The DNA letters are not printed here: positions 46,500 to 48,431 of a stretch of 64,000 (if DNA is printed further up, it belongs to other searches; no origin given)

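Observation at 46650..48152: Single-chain TssB-TssC fusion: a second, divergent contractile-sheath gene on the opposite strand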

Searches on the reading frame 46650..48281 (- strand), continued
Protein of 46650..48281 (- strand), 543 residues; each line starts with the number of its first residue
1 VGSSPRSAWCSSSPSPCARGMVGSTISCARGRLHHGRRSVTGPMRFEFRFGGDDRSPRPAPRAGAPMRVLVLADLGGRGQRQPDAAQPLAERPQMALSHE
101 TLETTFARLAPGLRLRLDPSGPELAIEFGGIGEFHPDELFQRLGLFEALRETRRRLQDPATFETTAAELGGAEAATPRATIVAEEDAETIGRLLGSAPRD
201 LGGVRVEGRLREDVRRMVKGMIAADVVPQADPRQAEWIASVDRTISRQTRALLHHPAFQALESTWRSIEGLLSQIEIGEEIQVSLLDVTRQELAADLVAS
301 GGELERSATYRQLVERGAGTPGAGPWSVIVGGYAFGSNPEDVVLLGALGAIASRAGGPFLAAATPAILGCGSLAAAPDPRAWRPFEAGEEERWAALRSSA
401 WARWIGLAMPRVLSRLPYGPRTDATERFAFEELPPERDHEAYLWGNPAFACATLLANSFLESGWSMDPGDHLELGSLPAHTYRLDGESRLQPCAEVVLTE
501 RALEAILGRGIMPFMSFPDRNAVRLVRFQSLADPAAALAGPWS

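Call 33: search_solved_structures(query=A1, max_evalue=0.01, show_alignments=2)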
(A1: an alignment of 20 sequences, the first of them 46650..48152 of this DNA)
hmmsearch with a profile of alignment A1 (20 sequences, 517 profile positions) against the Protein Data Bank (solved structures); distinct sequences matched with E-value up to 0.01: 17.
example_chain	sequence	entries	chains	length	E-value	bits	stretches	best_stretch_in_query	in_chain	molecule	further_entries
5n8n_B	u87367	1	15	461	2.1e-76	260.7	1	208-510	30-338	EvpB family type VI secretion protein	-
9n4v_A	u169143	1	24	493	4.1e-73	249.8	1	150-497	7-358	DUF877 family protein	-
5urw_1B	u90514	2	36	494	1.3e-68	234.9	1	148-499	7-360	TssC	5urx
5ojq_A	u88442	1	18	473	7.8e-65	222.5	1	182-508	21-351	Type VI secretion protein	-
5mxn_A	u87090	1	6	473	8e-65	222.5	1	182-508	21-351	Type VI secretion protein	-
5myu_A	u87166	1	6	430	8e-64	219.2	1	209-508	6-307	Type VI secretion system protein ImpC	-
3j9g_B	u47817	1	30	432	8.1e-64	219.1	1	209-508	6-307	VipB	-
3j9o_B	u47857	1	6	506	4.4e-36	127.7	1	209-494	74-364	Intracellular growth locus protein B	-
9n4v_B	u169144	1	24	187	3.3e-14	55.5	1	18-142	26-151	Type VI secretion system contractile sheath small subunit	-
4uqz_B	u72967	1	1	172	3.8e-13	52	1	21-138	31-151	HSIB1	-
5n8n_A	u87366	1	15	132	2e-12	49.6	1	21-124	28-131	Type VI secretion protein, family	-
5urw_1A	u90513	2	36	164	1.4e-09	40.2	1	18-120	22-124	TssB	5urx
5myu_a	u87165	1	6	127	2.5e-09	39.4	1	9-119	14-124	Uncharacterized protein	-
3j9g_A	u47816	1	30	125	7.1e-09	37.9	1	20-119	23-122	VipA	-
5ojq_a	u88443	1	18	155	8.9e-09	37.5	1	20-120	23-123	VipA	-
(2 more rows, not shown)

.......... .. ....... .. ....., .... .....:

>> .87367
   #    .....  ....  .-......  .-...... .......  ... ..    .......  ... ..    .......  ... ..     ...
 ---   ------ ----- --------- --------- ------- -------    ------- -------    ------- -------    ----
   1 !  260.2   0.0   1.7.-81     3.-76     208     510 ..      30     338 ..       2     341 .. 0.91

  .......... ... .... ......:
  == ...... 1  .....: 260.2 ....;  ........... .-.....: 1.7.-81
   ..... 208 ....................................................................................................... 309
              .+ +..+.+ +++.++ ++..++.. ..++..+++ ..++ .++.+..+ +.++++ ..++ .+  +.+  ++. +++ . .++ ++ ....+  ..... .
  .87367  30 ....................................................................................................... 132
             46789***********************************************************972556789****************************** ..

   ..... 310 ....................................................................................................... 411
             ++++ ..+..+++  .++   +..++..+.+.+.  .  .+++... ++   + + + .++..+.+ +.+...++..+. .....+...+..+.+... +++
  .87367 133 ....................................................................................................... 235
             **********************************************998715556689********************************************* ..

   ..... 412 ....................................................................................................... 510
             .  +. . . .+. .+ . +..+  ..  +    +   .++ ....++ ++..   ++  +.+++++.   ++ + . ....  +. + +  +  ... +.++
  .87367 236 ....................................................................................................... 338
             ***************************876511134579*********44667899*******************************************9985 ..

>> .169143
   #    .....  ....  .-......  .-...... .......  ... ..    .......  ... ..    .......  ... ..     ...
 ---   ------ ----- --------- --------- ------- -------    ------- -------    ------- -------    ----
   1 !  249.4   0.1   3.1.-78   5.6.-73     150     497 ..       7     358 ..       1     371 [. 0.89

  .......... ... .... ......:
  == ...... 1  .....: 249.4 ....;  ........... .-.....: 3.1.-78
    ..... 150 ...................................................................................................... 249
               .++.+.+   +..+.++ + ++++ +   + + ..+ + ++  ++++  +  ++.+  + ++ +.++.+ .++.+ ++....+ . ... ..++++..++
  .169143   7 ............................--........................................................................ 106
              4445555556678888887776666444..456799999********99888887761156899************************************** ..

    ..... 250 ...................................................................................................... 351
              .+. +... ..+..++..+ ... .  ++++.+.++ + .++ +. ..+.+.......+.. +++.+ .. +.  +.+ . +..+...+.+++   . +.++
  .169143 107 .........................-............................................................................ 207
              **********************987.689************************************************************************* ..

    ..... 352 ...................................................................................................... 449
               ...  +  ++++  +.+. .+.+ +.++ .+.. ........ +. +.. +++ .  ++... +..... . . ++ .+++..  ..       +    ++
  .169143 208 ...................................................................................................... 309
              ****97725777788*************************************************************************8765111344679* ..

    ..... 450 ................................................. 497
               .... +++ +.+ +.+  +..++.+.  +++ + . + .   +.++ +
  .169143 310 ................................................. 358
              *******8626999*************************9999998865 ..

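Call 39: get_annotated_region(hit=H26, flank=9000)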
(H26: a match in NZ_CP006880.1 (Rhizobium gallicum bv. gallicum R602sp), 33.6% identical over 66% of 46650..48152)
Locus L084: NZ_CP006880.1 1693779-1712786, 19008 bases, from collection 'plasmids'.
description: Rhizobium gallicum bv. gallicum R602sp strain R602 voucher MSDJ1109 plasmid pRgalR602c, complete sequence
organism: Rhizobium gallicum bv. gallicum R602sp (NCBI taxid 1041138)
taxonomy: Bacteria; Pseudomonadota; Alphaproteobacteria; Hyphomicrobiales; Rhizobiaceae; Rhizobium; Rhizobium gallicum; Rhizobium gallicum bv. gallicum R602sp
host: -; source: Phaseolus vulgaris,whole organism,Agricultural field (no beans grown in the 5 previous years); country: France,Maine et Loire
typing (MOB-suite, as given by PLSDB): non-mobilizable
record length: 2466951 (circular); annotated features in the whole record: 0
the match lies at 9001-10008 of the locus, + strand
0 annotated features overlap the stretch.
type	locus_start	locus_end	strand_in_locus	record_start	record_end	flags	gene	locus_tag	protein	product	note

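Call 42: search_protein_families(library=pfam, proteins=[L084:10438-11829:+, L084:8896-10374:+, L001:13414-16659:+], max_evalue=0.01)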
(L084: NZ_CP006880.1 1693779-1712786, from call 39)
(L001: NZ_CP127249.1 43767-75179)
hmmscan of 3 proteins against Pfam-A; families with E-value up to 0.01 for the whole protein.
L084:10438-11829:+ (464 aa): 2 families
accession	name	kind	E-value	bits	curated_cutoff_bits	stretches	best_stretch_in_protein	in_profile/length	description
PF05943.17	VipB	-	6.3e-103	344.4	27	1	14-325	1-301/301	EvpB/VC_A0108, tail sheath N-terminal domain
PF18945.5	VipB_2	-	1.7e-39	135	27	1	335-444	2-111/112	EvpB/VC_A0108, tail sheath gpW/gp25-like domain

L084:8896-10374:+ (493 aa): 2 families
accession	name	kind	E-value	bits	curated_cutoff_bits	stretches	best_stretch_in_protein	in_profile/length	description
PF05943.17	VipB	-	4.8e-134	446.6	27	1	65-369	2-301/301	EvpB/VC_A0108, tail sheath N-terminal domain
PF18945.5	VipB_2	-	4.7e-47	159.3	27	1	378-489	1-112/112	EvpB/VC_A0108, tail sheath gpW/gp25-like domain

L001:13414-16659:+ (1082 aa): 2 families
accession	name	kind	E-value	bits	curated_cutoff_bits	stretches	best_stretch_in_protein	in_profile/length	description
PF05943.17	VipB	-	6e-43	147.5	27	1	704-989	2-299/301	EvpB/VC_A0108, tail sheath N-terminal domain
PF05591.17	T6SS_VipA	-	8.9e-06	26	24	1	530-621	28-121/155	Type VI secretion system, VipA, VC_A0107 or Hcp2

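Call 43: predict_structure(alignment_id=A1)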
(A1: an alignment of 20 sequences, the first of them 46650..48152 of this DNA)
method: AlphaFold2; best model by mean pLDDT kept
length: 500 residues; sequences in the alignment: 20
mean_pLDDT: 62.2   pTM: 0.65
mean pLDDT of the five models: 62.2, 61.0, 60.3, 50.9, 45.9
residues with pLDDT >= 90: 18; 70-90: 213; 50-70: 107; < 50: 162
segments of 3 or more residues with pLDDT < 50: 1-4, 6-14, 128-168, 170-172, 174-184, 367-401, 429-442, 444-456, 469-500
pLDDT, mean of each block of 10 residues (from residue 1): 45 55 88 72 71 88 83 77 79 66 69 76 61 33 42 35 45 47 54 71 67 74 81 84 91 85 88 68 86 84 85 80 66 69 80 67 51 27 25 31 68 79 59 39 38 46 59 29 22 29
secondary structure, 60 per line:
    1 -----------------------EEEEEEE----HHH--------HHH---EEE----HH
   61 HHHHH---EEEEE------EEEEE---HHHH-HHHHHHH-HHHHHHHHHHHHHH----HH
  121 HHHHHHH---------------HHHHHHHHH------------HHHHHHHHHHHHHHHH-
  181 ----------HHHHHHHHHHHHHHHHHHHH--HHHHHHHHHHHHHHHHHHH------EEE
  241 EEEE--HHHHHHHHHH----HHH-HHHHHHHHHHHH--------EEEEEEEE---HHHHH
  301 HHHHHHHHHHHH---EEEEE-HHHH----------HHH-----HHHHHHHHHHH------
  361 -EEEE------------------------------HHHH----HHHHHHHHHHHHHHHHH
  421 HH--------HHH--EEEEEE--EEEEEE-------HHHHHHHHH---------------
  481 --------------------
elements in order: E24-30 E52-54 H59-65 E69-73 E80-84 H88-91 H93-99 H101-114 H119-127 H143-151 H164-179 H191-210 H213-231 E238-244 H247-256 H265-276 E285-292 H296-312 E316-320 H322-325 H344-354 E362-365 H396-399 H404-422 E436-441 E444-449 H457-465

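Call 47: fold_search(model_id=the predicted structure, library=pdb)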
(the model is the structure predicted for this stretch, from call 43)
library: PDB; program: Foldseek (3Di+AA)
matches with E <= 10: 276; with E <= 0.001: 9
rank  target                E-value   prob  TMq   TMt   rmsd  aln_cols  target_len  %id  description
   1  5n8n_B                3.1e-13  1.00  0.42  0.46  11.0       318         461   32  Contracted sheath of a Pseudomonas aeruginosa type six secretion system consisting of TssB1 and TssC1 (released 2018-01-10)
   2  5myu_MODEL_1_A        5.9e-12  1.00  0.41  0.47   8.2       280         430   32  VipA-N2/VipB contracted sheath of type VI secretion system (released 2017-08-02)
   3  3j9g_2                6.2e-12  1.00  0.42  0.48   8.2       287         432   32  Atomic model of the VipA/VipB, the type six secretion system contractile sheath of Vibrio cholerae from cryo-EM (released 2015-03-11)
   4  5urx_1B               6.9e-12  1.00  0.42  0.48   8.3       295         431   32  Structure of the contracted type VI secretion system sheath in Myxococcus xanthus (released 2017-05-10)
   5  5urw_1B               3.3e-11  1.00  0.43  0.51   8.3       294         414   32  Structure of the extended type VI secretion system sheath in Myxococcus xanthus (released 2017-05-10)
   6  5ojq_A                3.6e-10  1.00  0.42  0.44  10.4       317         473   30  The modeled structure of of wild type extended type VI secretion system sheath/tube complex in vibrio cholerae based o (released 2017-08-09)
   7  5mxn_MODEL_1_A        4.0e-10  1.00  0.42  0.44  10.4       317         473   30  Atomic model of the VipA/VipB/Hcp, the type six secretion system non-contractile sheath-tube of Vibrio cholera (released 2017-08-02)
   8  9n4v_A                9.6e-08  1.00  0.32  0.43   3.4       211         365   32  Azotobacter vinelandii extended type VI secretion system sheath tube complex (released 2025-07-16)
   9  3j9o_B                6.6e-07  1.00  0.41  0.47   7.9       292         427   22  CryoEM structure of a type VI secretion system (released 2015-03-18)
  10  1us3                  5.1e-01  0.15  0.12  0.13  13.1       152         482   10  Native xylanase10C from Cellvibrio japonicus (released 2003-12-18)
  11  6bhk_G                5.7e-01  0.21  0.13  0.20   9.8       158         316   14  Phosphotriesterase variant R18deltaL7 (released 2019-01-23)
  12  1us2_A                6.0e-01  0.16  0.13  0.13  12.5       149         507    9  Xylanase10C (mutant E385A) from Cellvibrio japonicus in complex with xylopentaose (released 2003-12-18)
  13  5abf_B                6.4e-01  0.10  0.11  0.09  14.7       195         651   10  Structure of GH84 with ligand (released 2015-11-18)
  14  4e3t_A                7.1e-01  0.21  0.14  0.19  11.5       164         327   15  Round 18 Arylesterase Variant of Phosphotriesterase with Bound Transition State Analog (released 2013-01-23)
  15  5fi0_B                9.2e-01  0.14  0.13  0.29   7.2       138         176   14  Crystal Structure of the P-Rex1 DH/PH tandem in complex with Rac1 (released 2016-04-20)
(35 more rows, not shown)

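Call 64: predict_structure(alignment_id=A2)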
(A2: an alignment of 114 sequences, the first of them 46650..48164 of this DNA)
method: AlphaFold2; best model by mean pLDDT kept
length: 504 residues; sequences in the alignment: 114
mean_pLDDT: 84.6   pTM: 0.84
mean pLDDT of the five models: 84.6, 84.3, 83.6, 82.6, 81.0
residues with pLDDT >= 90: 329; 70-90: 89; 50-70: 26; < 50: 60
segments of 3 or more residues with pLDDT < 50: 14-17, 133-176, 178-187
pLDDT, mean of each block of 10 residues (from residue 1): 63 54 85 91 70 91 92 89 90 95 93 92 87 43 34 34 31 46 48 83 93 95 97 91 95 94 91 86 83 96 97 95 97 95 93 95 97 96 87 86 96 98 94 96 90 96 97 97 97 96 88
secondary structure, 60 per line:
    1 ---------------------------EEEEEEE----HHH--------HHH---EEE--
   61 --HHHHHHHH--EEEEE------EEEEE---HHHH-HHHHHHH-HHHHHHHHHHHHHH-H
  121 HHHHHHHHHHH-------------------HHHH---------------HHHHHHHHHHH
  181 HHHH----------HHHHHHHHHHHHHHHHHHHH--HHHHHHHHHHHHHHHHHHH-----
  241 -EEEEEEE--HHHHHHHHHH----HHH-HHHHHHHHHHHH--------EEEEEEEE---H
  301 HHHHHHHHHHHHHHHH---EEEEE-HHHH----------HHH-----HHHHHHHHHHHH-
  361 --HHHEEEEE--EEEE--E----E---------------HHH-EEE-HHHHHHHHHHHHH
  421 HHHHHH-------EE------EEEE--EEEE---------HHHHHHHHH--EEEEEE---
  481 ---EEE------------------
elements in order: E28-34 E56-58 H63-70 E73-77 E84-88 H92-95 H97-103 H105-118 H120-131 H151-154 H170-184 H195-214 H217-235 E242-248 H251-260 H269-280 E289-296 H300-316 E320-324 H326-329 H348-359 E366-370 E373-376 E404-406 H408-426 E442-445 E448-451 H461-469 E472-477 E484-486

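Call 66: fold_search(model_id=the predicted structure, library=pdb)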
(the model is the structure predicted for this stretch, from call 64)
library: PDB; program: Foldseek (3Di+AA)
matches with E <= 10: 283; with E <= 0.001: 15
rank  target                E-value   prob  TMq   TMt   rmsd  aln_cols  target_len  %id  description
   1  5n8n_B                1.6e-23  1.00  0.55  0.60   6.1       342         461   31  Contracted sheath of a Pseudomonas aeruginosa type six secretion system consisting of TssB1 and TssC1 (released 2018-01-10)
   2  5myu_MODEL_1_A        4.8e-21  1.00  0.55  0.64   2.7       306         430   30  VipA-N2/VipB contracted sheath of type VI secretion system (released 2017-08-02)
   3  3j9g_2                8.4e-21  1.00  0.55  0.64   2.7       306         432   30  Atomic model of the VipA/VipB, the type six secretion system contractile sheath of Vibrio cholerae from cryo-EM (released 2015-03-11)
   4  5urx_1B               1.1e-20  1.00  0.55  0.64   2.8       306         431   31  Structure of the contracted type VI secretion system sheath in Myxococcus xanthus (released 2017-05-10)
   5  5urw_1B               4.2e-20  1.00  0.55  0.66   2.9       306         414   31  Structure of the extended type VI secretion system sheath in Myxococcus xanthus (released 2017-05-10)
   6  5ojq_A                2.3e-18  1.00  0.55  0.58   8.3       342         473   28  The modeled structure of of wild type extended type VI secretion system sheath/tube complex in vibrio cholerae based o (released 2017-08-09)
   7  5mxn_MODEL_1_A        2.6e-18  1.00  0.55  0.58   8.3       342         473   28  Atomic model of the VipA/VipB/Hcp, the type six secretion system non-contractile sheath-tube of Vibrio cholera (released 2017-08-02)
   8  3j9o_B                7.4e-15  1.00  0.51  0.60   3.4       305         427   21  CryoEM structure of a type VI secretion system (released 2015-03-18)
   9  9n4v_A                1.5e-14  1.00  0.43  0.59   2.8       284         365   27  Azotobacter vinelandii extended type VI secretion system sheath tube complex (released 2025-07-16)
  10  9gtp_1e               1.3e-04  1.00  0.28  0.39   7.6       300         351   13  Cryo-EM structure of a contractile injection system in Streptomyces coelicolor, the baseplate complex in extended sta (released 2025-06-18)
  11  9gtp_1f               2.1e-04  1.00  0.30  0.41   7.1       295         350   16  Cryo-EM structure of a contractile injection system in Streptomyces coelicolor, the baseplate complex in extended sta (released 2025-06-18)
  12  9gtp_1h               2.6e-04  1.00  0.30  0.40   7.1       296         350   14  Cryo-EM structure of a contractile injection system in Streptomyces coelicolor, the baseplate complex in extended sta (released 2025-06-18)
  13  8bl4_A                2.9e-04  1.00  0.25  0.32   8.8       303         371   14  Cryo-EM structure of a contractile injection system in Streptomyces coelicolor, the sheath-tube module in extended sta (released 2023-03-15)
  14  9gtp_3e               4.3e-04  1.00  0.29  0.39   7.3       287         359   12  Cryo-EM structure of a contractile injection system in Streptomyces coelicolor, the baseplate complex in extended sta (released 2025-06-18)
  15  9qgp_3A               4.8e-04  1.00  0.28  0.35   9.4       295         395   10  Cryo-EM structure of the PlPVC1 sheath, 6-fold symmetrized (C6), in contracted state (released 2025-10-29)
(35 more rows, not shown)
